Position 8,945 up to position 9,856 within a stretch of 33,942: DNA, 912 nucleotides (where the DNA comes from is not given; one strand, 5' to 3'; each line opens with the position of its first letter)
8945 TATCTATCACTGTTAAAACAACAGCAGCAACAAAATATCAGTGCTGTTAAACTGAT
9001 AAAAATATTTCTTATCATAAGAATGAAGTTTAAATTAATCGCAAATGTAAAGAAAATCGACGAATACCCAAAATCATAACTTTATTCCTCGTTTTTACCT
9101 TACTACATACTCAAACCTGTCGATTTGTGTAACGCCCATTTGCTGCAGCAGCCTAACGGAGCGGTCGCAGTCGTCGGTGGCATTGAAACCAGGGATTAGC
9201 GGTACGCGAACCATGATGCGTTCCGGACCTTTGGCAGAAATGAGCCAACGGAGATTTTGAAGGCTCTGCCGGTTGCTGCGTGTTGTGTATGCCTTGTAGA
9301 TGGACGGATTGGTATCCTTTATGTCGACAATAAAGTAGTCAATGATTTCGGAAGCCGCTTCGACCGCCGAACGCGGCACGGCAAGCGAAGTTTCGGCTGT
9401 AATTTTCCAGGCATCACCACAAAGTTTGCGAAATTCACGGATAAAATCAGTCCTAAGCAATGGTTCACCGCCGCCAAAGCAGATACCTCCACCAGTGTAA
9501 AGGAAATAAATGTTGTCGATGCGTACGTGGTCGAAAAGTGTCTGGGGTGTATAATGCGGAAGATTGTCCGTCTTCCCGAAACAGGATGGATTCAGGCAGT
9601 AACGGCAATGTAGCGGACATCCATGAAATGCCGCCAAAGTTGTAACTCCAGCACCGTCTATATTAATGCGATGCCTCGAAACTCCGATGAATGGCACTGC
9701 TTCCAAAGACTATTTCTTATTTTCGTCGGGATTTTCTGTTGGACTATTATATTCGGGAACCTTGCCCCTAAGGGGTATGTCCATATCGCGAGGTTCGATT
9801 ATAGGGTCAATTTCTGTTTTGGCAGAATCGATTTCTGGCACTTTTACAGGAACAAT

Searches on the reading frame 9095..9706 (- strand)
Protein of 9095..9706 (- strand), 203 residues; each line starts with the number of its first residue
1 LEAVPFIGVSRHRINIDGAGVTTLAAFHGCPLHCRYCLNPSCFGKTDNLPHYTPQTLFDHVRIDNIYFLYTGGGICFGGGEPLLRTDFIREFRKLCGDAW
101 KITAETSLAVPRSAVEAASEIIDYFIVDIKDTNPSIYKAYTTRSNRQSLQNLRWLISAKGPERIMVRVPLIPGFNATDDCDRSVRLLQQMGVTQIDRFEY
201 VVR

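Call 3: search_protein_families(library=ncbifam, proteins=[window:9095-9706:-], max_evalue=0.1)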
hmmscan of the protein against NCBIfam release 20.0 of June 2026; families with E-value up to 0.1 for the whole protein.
window:9095-9706:- (203 aa): 32 families (the best 25 are shown)
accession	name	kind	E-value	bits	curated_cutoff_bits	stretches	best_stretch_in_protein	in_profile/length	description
TIGR02494.1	PFLE_PFLC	subfamily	1e-35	123.4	174.35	2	53-196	105-250/293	glycyl-radical enzyme activating protein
NF048010.1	SfplDhtActHpsHDes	equivalog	1.5e-29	102.8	430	2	55-186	115-248/298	(2S)-3-sulfopropanediol dehydratase activating enzyme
NF043069.1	T4HPD_activ_SAM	equivalog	2.4e-29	102.6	425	2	51-198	103-251/299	trans-4-hydroxy-L-proline dehydratase activase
NF033719.1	ind_deCO2_activ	equivalog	5.8e-27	94.8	425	2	60-179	119-236/302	indoleacetate decarboxylase activase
TIGR02493.1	PFLA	equivalog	3.8e-26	91.9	231.75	1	16-191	11-187/235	pyruvate formate-lyase-activating protein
NF033717.2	HPDL_rSAM_activ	equivalog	1.4e-25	90.2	420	2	51-196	111-257/311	4-hydroxyphenylacetate decarboxylase activase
NF048008.1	SfplDhtActHpfHKleb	equivalog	4.8e-25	88.5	500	2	58-178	113-232/308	(2S)-3-sulfopropanediol dehydratase activating enzyme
TIGR04395.1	cutC_activ_rSAM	equivalog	5.1e-25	88.4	360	2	57-190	115-248/309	choline TMA-lyase-activating enzyme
TIGR04003.1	rSAM_BssD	equivalog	1.8e-18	66.8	496.45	2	63-189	119-246/314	[benzylsuccinate synthase]-activating enzyme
NF007483.0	PRK10076.1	equivalog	3.3e-18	65.9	326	2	57-196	103-242/292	[formate-C-acetyltransferase]-activating enzyme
NF008356.0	PRK11145.1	equivalog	4.9e-16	58.7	375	1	16-190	16-191/246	pyruvate formate lyase 1-activating protein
TIGR04041.1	activase_YjjW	hypoth_equivalog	9.8e-14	51.4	250.2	2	51-189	92-226/276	YjjW family glycine radical enzyme activase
TIGR02495.1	NrdG2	equivalog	6.4e-13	48.5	131.15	1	26-192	22-185/193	anaerobic ribonucleoside-triphosphate reductase activating protein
TIGR04349.1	rSAM_QueE_gams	hypoth_equivalog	4.2e-07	29.9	300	1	22-130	21-116/210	7-carboxy-7-deazaguanine synthase QueE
TIGR03963.1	rSAM_QueE_Clost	equivalog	3.1e-05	23.7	260.1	1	22-135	21-128/219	putative 7-carboxy-7-deazaguanine synthase QueE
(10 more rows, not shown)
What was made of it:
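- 9095..9706 (-): PflA-like radical-SAM protein (203 aa, TTG start) beginning 3 nt after the end of the paralog A reading frame. It is the conserved genomic partner of the module family. Best NCBIfam matches are glycyl-radical-enzyme activases, all below their curated cut-offs (call 3).
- On Glycyl-radical-enzyme activase (PflA, TIGR02493/TIGR02494), for the partner enzyme at 9095-9706: 123.4 against 174.35 bits (TIGR02494) and 91.9 against 231.75 bits (TIGR02493) (call 3).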

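Call 4: search_protein_families(library=pfam, proteins=[window:9095-9706:-], max_evalue=0.1)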
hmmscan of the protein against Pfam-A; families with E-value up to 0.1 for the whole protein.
window:9095-9706:- (203 aa): 2 families
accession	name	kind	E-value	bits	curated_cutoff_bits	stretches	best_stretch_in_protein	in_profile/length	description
PF04055.27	Radical_SAM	-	3.3e-17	63.6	29.5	1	27-176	4-156/166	Radical SAM superfamily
PF13353.11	Fer4_12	-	5.6e-08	33.6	22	1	16-123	1-110/137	4Fe-4S single cluster domain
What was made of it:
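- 9095..9706 (-): Pfam Radical_SAM plus Fer4_12 (call 4).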

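Call 56: find_homologous_proteins(query=window:9098-9706:-, max_evalue=1e-10)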
Query window:9098-9706:- (203 aa): 5965 proteins with E <= 1e-10 among 6066 candidates; the best 120 are listed.
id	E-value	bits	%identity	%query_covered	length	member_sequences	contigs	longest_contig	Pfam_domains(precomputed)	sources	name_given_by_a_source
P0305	2.8e-131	453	96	100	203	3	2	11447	PF04055.28,PF13353.12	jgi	-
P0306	1.4e-128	445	95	99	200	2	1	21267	PF04055.28,PF13353.12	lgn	-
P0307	3.4e-125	433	93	99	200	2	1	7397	PF04055.28,PF13353.12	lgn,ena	-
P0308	3.0e-119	414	87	100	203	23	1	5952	PF04055.28,PF13353.12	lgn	-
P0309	1.1e-118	412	86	100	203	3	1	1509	PF04055.28,PF13353.12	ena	-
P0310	2.5e-116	405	85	100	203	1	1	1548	PF04055.28,PF13353.12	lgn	-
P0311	2.8e-116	404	85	100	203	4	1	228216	PF04055.28,PF13353.12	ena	-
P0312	2.6e-115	401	85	100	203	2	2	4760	PF04055.28,PF13353.12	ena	-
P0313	1.8e-114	398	85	100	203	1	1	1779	PF04055.28,PF13353.12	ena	-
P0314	3.5e-114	397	85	100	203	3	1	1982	PF04055.28,PF13353.12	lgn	-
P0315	6.6e-114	397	84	100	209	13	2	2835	PF04055.28,PF13353.12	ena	-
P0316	4.1e-111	387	82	100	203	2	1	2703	PF04055.28,PF13353.12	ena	-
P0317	2.7e-107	375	76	100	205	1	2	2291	PF04055.28,PF13353.12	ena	-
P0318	8.4e-103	360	86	89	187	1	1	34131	PF04055.28,PF13353.12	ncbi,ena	-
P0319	5.2e-98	345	72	100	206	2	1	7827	PF04055.28,PF13353.12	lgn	-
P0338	1.7e-92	327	70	100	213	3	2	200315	PF04055.28,PF13353.12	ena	-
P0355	7.6e-86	305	64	99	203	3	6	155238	PF04055.28,PF13353.12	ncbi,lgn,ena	-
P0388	3.5e-83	296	62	99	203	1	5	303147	PF04055.28,PF13353.12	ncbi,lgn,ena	-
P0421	1.5e-80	288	62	100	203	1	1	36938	PF04055.28,PF13353.12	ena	-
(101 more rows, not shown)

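Call 57: find_encoding_contigs(protein=P0388, flank=4000, max_places=2)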
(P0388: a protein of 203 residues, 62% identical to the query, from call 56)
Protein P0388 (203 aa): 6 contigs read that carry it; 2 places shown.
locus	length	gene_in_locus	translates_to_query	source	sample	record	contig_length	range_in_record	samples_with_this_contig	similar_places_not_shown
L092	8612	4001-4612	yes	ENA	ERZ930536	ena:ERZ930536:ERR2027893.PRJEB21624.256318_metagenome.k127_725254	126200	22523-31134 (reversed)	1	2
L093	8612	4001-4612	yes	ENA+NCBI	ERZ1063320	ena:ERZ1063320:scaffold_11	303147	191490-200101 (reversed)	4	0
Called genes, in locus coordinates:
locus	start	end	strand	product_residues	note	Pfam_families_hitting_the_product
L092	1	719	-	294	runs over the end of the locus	PF01256:Carb_kinase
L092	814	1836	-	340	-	PF13505:OMP_b-brl, PF13568:OMP_b-brl_2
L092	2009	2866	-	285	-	PF04228:Zn_peptidase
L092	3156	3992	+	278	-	PF13620:CarboxypepD_reg, PF13715:CarbopepD_reg_2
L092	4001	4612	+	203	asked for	PF13353:Fer4_12 (weak), PF04055:Radical_SAM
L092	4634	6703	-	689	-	PF22666:Glyco_hydro_2_N2, PF17753:Ig_mannosidase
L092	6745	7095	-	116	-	PF04342:DMT_6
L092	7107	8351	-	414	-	PF00994:MoCF_biosynth, PF18146:CinA_KH, PF02464:CinA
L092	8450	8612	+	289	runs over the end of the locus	PF02749:QRPTase_N, PF01729:QRPTase_C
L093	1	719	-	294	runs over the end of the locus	PF01256:Carb_kinase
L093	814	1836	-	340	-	PF13505:OMP_b-brl, PF13568:OMP_b-brl_2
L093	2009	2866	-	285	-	PF04228:Zn_peptidase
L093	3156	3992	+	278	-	PF13620:CarboxypepD_reg, PF13715:CarbopepD_reg_2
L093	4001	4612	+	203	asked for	PF13353:Fer4_12 (weak), PF04055:Radical_SAM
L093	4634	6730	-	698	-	PF22666:Glyco_hydro_2_N2, PF17753:Ig_mannosidase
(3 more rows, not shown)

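Call 58: find_encoding_contigs(protein=P0355, flank=4000, max_places=2)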
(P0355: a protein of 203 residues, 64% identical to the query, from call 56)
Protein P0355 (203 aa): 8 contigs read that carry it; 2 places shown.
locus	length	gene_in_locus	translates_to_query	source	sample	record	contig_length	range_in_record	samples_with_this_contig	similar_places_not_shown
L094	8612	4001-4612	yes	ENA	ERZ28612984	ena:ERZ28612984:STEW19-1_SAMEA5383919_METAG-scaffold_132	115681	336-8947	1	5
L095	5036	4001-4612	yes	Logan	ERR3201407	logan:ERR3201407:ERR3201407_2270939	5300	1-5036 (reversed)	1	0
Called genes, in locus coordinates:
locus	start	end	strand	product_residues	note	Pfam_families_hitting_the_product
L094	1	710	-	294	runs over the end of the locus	PF01256:Carb_kinase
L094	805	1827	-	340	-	PF13505:OMP_b-brl, PF13568:OMP_b-brl_2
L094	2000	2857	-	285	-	PF04228:Zn_peptidase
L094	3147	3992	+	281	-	PF13620:CarboxypepD_reg, PF13715:CarbopepD_reg_2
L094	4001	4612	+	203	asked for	PF13353:Fer4_12, PF04055:Radical_SAM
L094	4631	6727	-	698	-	PF22666:Glyco_hydro_2_N2, PF17753:Ig_mannosidase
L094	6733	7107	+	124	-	-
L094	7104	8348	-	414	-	PF00994:MoCF_biosynth, PF18146:CinA_KH, PF02464:CinA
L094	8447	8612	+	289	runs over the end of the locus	PF02749:QRPTase_N, PF01729:QRPTase_C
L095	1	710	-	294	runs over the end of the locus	PF01256:Carb_kinase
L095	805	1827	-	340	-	PF13505:OMP_b-brl, PF13568:OMP_b-brl_2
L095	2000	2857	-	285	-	PF04228:Zn_peptidase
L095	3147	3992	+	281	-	PF13620:CarboxypepD_reg, PF13715:CarbopepD_reg_2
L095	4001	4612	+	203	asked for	PF13353:Fer4_12, PF04055:Radical_SAM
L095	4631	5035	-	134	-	?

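Call 59: find_encoding_contigs(protein=P0338, flank=4000, max_places=2)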
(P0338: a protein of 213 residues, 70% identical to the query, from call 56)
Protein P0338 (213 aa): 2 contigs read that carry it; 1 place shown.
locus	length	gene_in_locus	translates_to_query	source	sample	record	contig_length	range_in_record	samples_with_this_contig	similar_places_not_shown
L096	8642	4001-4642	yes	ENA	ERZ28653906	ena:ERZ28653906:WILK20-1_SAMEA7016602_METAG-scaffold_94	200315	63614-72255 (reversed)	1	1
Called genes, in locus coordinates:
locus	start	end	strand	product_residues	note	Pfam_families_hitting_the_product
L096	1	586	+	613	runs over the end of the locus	PF01120:Alpha_L_fucos, PF07691:PA14, PF16757:Fucosidase_C (faint)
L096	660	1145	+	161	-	PF04542:Sigma70_r2 (weak), PF07638:Sigma70_ECF (weak), PF08281:Sigma70_r4_2, PF04545:Sigma70_r4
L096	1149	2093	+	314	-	-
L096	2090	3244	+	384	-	-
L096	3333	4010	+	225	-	PF08713:DNA_alkylation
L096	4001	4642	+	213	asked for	PF13353:Fer4_12 (weak), PF04055:Radical_SAM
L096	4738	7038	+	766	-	PF00580:UvrD-helicase, PF01443:Viral_helicase1 (faint), PF13245:AAA_19, PF13604:AAA_30 (faint), PF13361:UvrD_C, PF13538:UvrD_C_2, PF21196:PcrA_UvrD_tudor (weak)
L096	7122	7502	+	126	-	PF02580:Tyr_Deacylase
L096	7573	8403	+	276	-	PF00106:adh_short, PF01370:Epimerase (weak), PF08659:KR, PF13561:adh_short_C2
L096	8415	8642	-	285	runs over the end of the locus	-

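Call 60: find_encoding_contigs(protein=P0421, flank=4000, max_places=2)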
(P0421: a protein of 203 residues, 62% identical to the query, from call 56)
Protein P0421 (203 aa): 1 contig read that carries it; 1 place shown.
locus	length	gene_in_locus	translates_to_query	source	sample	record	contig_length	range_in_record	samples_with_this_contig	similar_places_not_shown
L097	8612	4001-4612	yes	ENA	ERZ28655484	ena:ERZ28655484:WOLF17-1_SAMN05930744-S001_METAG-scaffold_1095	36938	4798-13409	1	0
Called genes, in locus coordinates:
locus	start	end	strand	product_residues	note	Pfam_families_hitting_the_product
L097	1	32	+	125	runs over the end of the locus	PF04342:DMT_6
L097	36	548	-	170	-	-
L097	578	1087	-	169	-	-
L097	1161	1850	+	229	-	-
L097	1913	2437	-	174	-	PF00132:Hexapep, PF14602:Hexapep_2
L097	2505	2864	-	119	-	PF09719:C_GCAxxG_C_C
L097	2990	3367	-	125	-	-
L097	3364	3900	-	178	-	PF00588:SpoU_methylase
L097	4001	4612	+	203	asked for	PF13353:Fer4_12 (weak), PF04055:Radical_SAM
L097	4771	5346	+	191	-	PF06414:Zeta_toxin (faint), PF13671:AAA_33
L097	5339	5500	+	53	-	-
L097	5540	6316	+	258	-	PF08378:NERD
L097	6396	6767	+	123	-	-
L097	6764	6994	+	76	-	-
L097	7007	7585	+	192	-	-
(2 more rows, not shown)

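Call 69: search_protein_families(library=padloc, proteins=[window:9098-9706:-], max_evalue=0.01)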
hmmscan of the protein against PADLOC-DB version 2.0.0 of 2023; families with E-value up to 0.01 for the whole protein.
window:9098-9706:- (203 aa): 1 family
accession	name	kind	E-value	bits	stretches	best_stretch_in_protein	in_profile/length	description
PDLC02903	pVip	-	0.007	13.9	1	29-91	9-60/257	Viperins not associated with kinases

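Call 76: search_solved_structures(query=window:9098-9706:-, max_evalue=0.001, show_alignments=1)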
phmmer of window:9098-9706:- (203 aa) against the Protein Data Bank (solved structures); distinct sequences matched with E-value up to 0.001: 3.
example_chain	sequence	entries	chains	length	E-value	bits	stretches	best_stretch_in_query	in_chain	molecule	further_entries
3c8f_A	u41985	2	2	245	1.1e-15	60.9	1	15-191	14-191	Pyruvate formate-lyase 1-activating enzyme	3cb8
8fo0_A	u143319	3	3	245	2.7e-15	59.7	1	15-191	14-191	Pyruvate formate-lyase 1-activating enzyme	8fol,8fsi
3can_A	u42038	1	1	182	8.7e-12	48.3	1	71-178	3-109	Pyruvate-formate lyase-activating enzyme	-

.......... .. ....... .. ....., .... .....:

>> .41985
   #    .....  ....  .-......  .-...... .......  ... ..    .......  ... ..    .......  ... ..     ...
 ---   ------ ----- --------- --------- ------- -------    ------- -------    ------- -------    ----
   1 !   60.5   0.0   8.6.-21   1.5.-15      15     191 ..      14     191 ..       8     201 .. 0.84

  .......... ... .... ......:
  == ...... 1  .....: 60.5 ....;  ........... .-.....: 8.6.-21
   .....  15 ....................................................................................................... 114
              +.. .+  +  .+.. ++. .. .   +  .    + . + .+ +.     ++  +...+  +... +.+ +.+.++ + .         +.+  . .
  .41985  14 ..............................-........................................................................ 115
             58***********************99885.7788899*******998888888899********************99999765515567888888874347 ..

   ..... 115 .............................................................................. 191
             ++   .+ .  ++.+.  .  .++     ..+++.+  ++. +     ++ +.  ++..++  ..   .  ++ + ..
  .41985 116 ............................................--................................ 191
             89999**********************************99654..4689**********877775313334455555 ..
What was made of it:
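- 9095..9706 (-): The closest solved structure is E. coli PflA at E = 1e-15 (call 76).
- On Glycyl-radical-enzyme activase (PflA, TIGR02493/TIGR02494), for the partner enzyme at 9095-9706: Matches PflA (3C8F) at E = 1e-15 over residues 15-191 (call 76).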
